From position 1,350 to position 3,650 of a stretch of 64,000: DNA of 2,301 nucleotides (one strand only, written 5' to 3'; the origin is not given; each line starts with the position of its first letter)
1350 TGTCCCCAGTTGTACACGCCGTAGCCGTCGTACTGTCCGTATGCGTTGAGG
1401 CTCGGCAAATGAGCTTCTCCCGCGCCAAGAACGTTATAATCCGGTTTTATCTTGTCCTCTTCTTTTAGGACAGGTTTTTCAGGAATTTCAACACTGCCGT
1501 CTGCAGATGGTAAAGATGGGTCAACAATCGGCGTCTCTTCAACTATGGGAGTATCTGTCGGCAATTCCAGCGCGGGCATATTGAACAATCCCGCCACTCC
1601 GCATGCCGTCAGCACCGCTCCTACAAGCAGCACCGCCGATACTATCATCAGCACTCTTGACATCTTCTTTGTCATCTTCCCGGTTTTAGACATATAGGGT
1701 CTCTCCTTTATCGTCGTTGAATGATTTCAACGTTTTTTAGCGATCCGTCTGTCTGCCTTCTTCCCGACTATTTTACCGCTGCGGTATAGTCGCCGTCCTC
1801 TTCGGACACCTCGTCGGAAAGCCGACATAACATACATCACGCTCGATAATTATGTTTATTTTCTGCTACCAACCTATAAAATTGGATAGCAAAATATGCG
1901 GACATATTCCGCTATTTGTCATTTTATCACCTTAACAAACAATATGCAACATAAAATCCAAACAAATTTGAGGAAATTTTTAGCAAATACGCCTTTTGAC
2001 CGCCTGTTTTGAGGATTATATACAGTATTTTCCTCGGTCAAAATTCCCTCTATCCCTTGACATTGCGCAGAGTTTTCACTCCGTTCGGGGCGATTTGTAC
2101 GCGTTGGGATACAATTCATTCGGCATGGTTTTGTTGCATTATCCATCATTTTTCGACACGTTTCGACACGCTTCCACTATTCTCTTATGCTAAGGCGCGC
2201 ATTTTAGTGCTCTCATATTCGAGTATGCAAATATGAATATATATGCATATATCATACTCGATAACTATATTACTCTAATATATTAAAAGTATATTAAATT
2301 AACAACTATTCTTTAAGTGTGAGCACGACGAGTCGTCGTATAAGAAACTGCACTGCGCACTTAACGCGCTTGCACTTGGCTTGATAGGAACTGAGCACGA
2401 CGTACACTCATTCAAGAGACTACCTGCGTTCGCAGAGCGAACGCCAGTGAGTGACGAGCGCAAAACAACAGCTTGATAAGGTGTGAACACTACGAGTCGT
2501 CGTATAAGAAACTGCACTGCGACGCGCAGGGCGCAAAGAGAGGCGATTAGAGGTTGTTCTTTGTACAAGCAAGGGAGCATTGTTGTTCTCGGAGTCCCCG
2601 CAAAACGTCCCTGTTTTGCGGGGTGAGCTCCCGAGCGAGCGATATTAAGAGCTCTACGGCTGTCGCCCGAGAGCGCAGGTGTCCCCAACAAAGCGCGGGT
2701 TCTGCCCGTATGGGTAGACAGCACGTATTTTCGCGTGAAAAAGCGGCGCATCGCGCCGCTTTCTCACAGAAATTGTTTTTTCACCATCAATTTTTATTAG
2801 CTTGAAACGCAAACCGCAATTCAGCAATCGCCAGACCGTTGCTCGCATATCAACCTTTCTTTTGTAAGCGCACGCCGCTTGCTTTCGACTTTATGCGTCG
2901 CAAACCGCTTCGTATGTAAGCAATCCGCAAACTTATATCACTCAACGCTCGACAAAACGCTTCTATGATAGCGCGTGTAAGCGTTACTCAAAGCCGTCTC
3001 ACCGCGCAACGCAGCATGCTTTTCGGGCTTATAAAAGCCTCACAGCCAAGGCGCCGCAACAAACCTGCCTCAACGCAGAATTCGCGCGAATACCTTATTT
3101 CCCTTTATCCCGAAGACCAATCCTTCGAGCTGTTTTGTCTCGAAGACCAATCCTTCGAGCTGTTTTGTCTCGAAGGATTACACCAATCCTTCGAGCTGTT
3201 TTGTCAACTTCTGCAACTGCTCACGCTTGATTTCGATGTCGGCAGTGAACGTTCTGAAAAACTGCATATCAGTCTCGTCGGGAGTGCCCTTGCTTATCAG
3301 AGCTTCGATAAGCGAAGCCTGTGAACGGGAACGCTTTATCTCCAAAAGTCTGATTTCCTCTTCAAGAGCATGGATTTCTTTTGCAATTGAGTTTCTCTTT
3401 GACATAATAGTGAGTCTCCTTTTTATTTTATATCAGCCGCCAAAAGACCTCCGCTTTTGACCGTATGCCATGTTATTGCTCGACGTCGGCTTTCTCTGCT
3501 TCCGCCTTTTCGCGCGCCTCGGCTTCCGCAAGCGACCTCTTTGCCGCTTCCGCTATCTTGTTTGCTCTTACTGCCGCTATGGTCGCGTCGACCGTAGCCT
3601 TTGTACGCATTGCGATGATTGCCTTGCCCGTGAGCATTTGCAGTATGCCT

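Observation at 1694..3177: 1.5-kb ORF-free region with a GC-rich, repeat- and hairpin-dense core: candidate large non-coding RNA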

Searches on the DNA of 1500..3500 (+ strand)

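Call 5: search_rna_families(source=window, start=1500, end=3500, threshold=evalue, max_evalue=10)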
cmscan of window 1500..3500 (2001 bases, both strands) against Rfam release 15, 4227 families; matches with E-value up to 10: 10.
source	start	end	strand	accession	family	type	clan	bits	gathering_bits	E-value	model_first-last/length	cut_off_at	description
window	2214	2290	+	RF04348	Plastid-psbM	Cis-reg;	-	22.4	52.7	4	1-79/79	no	Plastid-psbM 3UTR RNA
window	3120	3178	+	RF03765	mir-2059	Gene; miRNA;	-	20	90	1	1-68/68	no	mir-2059 microRNA precursor family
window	1839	1931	+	RF00124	IS102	Gene; sRNA;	-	19.6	46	1.8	1-206/206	no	IS102 RNA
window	2688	2814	+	RF02082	STnc540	Gene; sRNA;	-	18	38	0.68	1-202/202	no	Enterobacterial sRNA STnc540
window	3008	3140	-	RF00101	SraC_RyeA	Gene; sRNA;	CL00105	17.1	37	6.4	1-145/145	no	SraC/RyeA RNA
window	2740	2766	+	RF02066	STnc320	Gene; sRNA;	-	16.1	50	9.8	20-51/55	no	Salmonella enterica sRNA STnc320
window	2189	2338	+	RF02546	LSU_trypano_mito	Gene; rRNA;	CL00112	15.1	60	2.2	1-561/561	no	Trypanosomatid mitochondrial large subunit ribosomal RNA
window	2736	2938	-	RF01389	isrF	Gene; sRNA;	-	14.9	40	0.21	1-292/292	no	isrF Hfq binding RNA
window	1880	2039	+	RF00524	R2_retro_el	Cis-reg;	-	14.3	38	5.7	1-212/212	no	R2 RNA element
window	3062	3176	-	RF03046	Pseudomonadales-1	Gene; sRNA;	-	13.5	68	3.7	1-164/164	no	Pseudomonadales-1 RNA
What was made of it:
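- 1694..1925 (-): Predicted structured 5' leader of the surface-protein gene: a multi-branch domain closed just upstream of the RBS. No Rfam match (call 5).
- On ROOL / GOLLD / other Rfam large RNAs: At E<=10 in 1500-3500 only unrelated chance hits appeared, at 13-22 bits against thresholds of 37-90 (call 5).
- At E<=10 in 1500-3500 only chance-level hits to unrelated families appear (call 5).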

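Call 15: search_dna_similar(query=window:1694-3177:+, collection=phages, mode=distant)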
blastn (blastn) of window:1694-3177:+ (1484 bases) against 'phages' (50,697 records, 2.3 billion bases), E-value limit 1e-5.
No match.

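Call 57: search_dna_similar(query=window:2300-3177:+, collection=plasmids, mode=distant)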
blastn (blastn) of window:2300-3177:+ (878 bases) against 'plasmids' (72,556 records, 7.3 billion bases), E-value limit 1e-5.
No match.
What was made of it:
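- Tried and rejected: BLASTN against phage and plasmid collections found nothing (calls 15, 57).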

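Call 58: search_rna_families(source=L001, start=10200, end=11700, threshold=evalue, max_evalue=1)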
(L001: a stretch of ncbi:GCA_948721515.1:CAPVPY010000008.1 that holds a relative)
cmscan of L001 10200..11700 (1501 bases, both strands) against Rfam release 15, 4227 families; matches with E-value up to 1: 2.
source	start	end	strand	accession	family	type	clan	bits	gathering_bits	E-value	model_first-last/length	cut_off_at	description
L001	10629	10708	-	RF02432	SpF25_sRNA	Gene; sRNA;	-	22.3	48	0.85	1-102/102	no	Streptococcus sRNA SpF25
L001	10552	10713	+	RF02082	STnc540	Gene; sRNA;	-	17.3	38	0.8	1-202/202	no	Enterobacterial sRNA STnc540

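Call 91: search_rna_families(sources=[L047, L044, L048], threshold=evalue, max_evalue=1)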
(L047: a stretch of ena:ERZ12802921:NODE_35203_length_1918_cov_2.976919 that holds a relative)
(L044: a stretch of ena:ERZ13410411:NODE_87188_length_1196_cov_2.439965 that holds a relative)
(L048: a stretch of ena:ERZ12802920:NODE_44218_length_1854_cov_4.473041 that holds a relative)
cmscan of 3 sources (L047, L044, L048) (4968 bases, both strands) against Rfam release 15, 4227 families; matches with E-value up to 1: 5.
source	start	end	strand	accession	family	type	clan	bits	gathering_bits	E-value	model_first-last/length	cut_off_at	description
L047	1610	1918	-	RF02541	LSU_rRNA_bacteria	Gene; rRNA;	CL00112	308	50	1.7e-98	2617-2925/2925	5'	Bacterial large subunit ribosomal RNA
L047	1385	1501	-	RF00001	5S_rRNA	Gene; rRNA;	CL00113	94.3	38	2.9e-20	1-120/120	no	5S ribosomal RNA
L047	1344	1379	-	RF00896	mir-787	Gene; miRNA;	-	24.8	57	0.13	1-72/72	no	mir-787 microRNA precursor family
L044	1122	1157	-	RF00896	mir-787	Gene; miRNA;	-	24.8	57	0.13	1-72/72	no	mir-787 microRNA precursor family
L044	819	883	+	RF00714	MIR535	Gene; miRNA;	-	24.5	64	0.13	1-95/95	no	MIR535 microRNA precursor family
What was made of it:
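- On ROOL / GOLLD / other Rfam large RNAs: Nothing matched the second copy (call 91).
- Nothing matches the second copy (call 91).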
